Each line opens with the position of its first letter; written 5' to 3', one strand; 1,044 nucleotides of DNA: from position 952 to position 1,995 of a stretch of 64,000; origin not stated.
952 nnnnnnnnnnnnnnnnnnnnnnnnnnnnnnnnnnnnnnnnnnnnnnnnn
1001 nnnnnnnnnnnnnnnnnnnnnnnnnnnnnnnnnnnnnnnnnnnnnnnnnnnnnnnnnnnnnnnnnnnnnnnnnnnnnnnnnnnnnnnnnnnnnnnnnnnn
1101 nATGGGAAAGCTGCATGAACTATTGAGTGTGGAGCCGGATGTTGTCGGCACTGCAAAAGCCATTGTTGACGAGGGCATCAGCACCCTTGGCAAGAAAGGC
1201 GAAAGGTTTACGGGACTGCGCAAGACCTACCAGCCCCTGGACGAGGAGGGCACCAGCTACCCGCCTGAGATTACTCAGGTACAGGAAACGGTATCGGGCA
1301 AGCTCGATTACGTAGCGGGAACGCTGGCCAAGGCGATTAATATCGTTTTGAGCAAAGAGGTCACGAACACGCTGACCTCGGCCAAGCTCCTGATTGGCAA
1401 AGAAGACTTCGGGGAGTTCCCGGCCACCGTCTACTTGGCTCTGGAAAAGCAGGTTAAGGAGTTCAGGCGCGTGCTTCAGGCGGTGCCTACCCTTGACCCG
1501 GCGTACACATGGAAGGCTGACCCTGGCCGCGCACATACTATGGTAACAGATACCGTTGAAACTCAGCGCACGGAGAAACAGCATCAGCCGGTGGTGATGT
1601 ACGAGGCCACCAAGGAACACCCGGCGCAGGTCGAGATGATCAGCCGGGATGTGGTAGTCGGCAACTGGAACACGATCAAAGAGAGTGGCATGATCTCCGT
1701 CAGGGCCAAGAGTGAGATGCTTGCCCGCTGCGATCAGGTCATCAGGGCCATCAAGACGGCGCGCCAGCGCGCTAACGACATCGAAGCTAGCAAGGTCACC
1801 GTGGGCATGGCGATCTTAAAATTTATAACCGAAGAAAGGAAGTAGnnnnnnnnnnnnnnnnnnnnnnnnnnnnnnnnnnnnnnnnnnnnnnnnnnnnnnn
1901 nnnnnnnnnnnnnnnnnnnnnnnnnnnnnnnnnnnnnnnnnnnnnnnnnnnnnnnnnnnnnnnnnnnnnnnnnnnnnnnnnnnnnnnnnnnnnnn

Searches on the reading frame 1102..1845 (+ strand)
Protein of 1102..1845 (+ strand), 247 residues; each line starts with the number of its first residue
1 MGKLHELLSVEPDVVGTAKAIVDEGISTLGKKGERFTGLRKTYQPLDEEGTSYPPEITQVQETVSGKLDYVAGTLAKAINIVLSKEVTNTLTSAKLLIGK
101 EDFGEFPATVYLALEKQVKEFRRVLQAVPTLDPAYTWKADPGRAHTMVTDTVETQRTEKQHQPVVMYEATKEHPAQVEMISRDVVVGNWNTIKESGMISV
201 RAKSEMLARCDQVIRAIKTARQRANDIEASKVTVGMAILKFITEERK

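Call 17: find_encoding_contigs(protein=window:1102-1845:+, flank=10000, max_places=10)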
Protein window:1102-1845:+ (247 aa): 1 contig read that carries it; 1 place shown.
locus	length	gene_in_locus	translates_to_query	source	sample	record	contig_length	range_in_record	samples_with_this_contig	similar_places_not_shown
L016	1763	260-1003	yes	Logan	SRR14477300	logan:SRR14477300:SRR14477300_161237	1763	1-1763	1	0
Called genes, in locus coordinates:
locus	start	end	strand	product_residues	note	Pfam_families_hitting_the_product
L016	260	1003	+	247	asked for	PF25283:DUF7873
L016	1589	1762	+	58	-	?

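Call 71: search_protein_families(library=pfam, proteins=[window:1102-1845:+], max_evalue=0.001)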
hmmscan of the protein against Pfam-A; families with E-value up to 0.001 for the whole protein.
window:1102-1845:+ (247 aa): 1 family
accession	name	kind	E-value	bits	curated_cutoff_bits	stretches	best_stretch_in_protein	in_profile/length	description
PF25283.1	DUF7873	-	1.8e-71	241.1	27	1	1-243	1-242/244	Family of unknown function (DUF7873)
